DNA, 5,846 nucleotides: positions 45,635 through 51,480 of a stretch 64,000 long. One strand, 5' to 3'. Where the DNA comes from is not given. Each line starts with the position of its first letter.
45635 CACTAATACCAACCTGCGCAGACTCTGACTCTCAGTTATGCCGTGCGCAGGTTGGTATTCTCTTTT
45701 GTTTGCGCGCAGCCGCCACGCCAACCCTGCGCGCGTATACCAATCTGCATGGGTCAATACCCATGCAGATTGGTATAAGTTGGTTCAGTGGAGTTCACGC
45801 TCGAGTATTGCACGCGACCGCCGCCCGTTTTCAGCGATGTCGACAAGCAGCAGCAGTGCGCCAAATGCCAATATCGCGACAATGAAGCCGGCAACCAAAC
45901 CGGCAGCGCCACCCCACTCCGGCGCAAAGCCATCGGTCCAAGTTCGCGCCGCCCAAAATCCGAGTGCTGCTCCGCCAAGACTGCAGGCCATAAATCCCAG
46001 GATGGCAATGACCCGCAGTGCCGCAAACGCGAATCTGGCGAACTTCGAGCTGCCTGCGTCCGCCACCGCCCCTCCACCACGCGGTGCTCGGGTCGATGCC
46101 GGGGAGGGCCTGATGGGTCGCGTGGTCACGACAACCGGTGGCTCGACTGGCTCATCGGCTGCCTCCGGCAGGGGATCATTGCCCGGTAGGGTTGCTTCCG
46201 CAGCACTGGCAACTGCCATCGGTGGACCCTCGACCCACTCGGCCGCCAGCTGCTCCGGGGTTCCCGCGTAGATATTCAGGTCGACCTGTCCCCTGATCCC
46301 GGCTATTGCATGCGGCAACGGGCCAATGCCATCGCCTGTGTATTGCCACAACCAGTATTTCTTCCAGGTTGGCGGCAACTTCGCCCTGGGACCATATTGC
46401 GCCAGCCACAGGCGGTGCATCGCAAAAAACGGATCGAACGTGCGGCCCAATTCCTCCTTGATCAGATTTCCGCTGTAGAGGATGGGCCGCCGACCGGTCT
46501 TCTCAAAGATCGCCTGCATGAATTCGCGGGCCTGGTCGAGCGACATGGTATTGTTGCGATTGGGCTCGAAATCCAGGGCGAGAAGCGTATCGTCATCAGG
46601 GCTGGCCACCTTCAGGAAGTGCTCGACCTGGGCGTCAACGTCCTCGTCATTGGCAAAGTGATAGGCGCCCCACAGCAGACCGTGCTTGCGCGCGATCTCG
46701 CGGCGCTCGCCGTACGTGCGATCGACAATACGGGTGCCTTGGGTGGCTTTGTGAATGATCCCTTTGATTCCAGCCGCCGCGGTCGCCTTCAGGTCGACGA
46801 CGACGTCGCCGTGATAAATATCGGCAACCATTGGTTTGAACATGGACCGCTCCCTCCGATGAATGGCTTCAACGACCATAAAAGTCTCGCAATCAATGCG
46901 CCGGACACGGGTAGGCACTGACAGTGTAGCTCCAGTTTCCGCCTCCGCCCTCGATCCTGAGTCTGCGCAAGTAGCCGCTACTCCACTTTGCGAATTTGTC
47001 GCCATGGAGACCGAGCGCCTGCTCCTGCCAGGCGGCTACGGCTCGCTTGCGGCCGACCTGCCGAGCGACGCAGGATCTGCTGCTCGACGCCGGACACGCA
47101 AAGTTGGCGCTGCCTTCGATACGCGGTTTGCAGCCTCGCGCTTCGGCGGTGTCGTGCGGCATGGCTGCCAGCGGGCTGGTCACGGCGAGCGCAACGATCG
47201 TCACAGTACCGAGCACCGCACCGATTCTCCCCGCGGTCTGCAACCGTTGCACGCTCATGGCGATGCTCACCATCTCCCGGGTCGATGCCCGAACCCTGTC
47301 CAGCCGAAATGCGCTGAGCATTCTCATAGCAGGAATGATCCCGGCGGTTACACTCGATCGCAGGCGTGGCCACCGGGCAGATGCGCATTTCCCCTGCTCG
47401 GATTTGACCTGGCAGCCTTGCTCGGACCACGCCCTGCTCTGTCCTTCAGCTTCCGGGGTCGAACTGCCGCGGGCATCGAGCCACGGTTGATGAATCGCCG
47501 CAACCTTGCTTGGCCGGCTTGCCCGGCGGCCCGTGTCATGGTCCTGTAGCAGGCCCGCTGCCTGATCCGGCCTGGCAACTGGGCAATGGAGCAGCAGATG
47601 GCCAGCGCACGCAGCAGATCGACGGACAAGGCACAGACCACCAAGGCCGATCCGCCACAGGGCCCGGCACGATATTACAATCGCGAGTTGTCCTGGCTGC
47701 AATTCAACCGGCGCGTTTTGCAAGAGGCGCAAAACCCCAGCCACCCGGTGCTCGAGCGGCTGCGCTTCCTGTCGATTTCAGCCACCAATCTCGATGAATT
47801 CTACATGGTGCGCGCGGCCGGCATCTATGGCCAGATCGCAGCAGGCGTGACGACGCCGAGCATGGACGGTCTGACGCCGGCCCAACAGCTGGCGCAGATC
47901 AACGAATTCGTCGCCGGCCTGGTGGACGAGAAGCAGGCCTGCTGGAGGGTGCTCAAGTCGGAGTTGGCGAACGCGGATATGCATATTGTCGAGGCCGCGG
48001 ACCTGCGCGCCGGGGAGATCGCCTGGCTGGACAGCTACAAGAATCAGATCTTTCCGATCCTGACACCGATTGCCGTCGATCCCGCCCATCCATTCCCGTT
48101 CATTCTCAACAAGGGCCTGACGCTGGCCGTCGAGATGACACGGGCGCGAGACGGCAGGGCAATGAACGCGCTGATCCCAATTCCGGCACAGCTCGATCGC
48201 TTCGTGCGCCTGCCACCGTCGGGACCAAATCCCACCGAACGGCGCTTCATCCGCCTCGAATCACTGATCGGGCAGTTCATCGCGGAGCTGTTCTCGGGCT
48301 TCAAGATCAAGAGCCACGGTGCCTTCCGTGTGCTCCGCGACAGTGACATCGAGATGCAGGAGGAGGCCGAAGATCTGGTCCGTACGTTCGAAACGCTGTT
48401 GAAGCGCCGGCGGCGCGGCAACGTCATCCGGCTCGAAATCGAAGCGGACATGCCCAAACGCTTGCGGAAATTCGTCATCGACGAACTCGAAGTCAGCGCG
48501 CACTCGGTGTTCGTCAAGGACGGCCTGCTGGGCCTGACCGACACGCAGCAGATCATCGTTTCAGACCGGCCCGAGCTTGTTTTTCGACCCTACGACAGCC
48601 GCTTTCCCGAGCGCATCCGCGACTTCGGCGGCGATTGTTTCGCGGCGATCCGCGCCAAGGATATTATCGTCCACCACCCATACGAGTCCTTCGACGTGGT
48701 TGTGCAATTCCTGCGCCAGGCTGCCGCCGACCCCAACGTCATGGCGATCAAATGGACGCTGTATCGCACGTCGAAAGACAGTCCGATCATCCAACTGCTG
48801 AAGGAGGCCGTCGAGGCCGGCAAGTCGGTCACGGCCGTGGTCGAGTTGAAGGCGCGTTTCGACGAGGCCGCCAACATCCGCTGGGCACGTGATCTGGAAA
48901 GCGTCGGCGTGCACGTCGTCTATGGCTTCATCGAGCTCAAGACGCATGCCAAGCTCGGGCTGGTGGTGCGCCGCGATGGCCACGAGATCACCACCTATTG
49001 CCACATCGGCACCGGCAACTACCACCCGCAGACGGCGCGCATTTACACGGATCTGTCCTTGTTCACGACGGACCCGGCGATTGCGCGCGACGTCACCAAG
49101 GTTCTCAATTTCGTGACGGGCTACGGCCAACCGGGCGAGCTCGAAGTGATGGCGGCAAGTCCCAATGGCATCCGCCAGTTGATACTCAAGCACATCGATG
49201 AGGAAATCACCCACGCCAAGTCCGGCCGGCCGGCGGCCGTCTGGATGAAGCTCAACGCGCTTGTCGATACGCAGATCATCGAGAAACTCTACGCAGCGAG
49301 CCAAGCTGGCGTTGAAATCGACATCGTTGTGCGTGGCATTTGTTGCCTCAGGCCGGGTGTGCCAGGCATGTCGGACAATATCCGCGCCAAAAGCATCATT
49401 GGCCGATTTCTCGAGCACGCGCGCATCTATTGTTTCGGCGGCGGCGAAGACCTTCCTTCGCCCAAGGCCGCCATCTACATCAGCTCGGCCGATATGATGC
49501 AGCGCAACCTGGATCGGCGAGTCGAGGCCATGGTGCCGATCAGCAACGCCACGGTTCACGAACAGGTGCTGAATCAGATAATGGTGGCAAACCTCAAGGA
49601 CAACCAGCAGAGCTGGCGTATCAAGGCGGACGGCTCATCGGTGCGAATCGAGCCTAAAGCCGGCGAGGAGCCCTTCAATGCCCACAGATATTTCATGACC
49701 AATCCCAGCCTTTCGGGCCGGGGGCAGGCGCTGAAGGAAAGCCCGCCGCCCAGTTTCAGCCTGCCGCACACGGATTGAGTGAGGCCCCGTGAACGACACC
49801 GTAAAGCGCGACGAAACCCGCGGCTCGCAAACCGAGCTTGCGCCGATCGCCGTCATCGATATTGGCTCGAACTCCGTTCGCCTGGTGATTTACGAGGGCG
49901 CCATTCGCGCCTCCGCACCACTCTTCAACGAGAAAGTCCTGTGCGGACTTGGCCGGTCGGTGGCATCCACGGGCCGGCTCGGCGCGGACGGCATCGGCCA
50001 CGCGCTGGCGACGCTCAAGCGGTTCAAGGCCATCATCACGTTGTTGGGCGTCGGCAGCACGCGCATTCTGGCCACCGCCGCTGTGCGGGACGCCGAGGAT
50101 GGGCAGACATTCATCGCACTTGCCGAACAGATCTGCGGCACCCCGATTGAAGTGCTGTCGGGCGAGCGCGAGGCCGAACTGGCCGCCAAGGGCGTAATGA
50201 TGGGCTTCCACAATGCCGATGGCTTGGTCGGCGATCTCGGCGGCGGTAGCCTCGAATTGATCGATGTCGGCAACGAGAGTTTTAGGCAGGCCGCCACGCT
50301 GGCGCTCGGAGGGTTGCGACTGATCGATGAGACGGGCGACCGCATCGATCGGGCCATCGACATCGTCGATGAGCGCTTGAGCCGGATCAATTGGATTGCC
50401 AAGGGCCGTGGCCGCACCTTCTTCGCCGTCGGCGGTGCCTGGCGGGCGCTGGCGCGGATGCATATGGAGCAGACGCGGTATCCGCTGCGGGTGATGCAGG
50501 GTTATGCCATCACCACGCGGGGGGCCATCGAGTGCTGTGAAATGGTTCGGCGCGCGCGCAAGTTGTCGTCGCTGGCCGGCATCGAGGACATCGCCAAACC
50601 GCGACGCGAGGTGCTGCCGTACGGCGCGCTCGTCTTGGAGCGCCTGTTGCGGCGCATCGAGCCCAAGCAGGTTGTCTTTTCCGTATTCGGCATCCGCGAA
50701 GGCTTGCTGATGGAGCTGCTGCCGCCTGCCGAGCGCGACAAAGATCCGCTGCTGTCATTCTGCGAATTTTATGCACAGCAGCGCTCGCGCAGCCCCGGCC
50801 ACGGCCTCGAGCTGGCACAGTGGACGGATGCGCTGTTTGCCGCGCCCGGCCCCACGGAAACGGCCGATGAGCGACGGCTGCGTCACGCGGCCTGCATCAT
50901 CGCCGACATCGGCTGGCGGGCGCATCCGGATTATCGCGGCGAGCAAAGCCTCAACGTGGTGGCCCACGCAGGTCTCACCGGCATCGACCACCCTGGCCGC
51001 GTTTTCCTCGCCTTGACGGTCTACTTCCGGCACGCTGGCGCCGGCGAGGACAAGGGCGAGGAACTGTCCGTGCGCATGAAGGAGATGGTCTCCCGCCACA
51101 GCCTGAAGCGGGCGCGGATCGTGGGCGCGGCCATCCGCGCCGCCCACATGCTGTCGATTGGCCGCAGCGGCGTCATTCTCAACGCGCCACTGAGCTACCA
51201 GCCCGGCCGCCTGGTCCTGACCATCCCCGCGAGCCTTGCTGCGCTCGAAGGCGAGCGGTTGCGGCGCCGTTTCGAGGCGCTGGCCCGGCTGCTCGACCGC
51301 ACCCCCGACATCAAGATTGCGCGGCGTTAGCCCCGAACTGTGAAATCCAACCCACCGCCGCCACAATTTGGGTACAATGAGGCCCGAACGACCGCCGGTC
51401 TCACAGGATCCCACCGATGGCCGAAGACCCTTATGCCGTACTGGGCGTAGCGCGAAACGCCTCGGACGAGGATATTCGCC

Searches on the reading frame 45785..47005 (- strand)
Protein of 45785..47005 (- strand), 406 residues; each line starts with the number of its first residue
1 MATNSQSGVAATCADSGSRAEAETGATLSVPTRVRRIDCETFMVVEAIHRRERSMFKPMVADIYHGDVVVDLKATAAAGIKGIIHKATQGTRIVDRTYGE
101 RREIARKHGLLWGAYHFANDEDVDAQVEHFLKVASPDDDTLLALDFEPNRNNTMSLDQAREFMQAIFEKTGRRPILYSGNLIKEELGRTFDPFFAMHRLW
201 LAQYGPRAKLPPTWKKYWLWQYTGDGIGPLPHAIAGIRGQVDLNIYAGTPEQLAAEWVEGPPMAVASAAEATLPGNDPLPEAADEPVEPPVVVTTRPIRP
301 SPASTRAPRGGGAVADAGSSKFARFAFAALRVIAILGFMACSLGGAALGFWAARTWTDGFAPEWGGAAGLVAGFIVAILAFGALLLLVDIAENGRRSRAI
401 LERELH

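Call 48: search_protein_families(library=pfam, proteins=[window:45785-47005:-], max_evalue=0.001)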
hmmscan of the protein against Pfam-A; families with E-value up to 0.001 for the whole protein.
window:45785-47005:- (406 aa): 1 family
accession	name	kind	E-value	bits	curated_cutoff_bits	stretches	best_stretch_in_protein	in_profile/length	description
PF01183.26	Glyco_hydro_25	-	1.6e-28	100.7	27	1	62-226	2-175/180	Glycosyl hydrolases family 25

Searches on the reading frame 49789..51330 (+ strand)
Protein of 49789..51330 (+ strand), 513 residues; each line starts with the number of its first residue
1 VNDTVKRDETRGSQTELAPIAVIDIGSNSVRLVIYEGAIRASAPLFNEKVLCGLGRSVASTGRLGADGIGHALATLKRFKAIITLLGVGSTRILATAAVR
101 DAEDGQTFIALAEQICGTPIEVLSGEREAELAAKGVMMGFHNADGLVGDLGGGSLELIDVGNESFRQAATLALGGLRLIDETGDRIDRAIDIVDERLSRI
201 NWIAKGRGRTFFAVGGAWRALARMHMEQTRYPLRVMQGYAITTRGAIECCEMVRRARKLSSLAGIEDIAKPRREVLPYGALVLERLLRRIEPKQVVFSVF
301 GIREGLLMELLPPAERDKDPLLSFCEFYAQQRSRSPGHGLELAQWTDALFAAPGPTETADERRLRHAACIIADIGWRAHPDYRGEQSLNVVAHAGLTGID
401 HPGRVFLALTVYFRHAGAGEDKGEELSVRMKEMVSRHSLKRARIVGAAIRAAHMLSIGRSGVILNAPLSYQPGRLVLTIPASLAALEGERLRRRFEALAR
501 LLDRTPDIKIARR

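Call 41: search_protein_families(library=pfam, proteins=[window:49789-51330:+], max_evalue=0.00001)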
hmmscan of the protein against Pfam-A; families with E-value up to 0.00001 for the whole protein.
window:49789-51330:+ (513 aa): 2 families
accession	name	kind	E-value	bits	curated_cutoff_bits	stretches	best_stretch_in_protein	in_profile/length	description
PF21697.3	Ppx_C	-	1.2e-47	162.8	27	1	326-503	6-181/187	Exopolyphosphatase, C-terminal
PF02541.22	Ppx-GppA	-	1.4e-42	146.5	27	1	43-312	11-283/285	Ppx/GppA phosphatase family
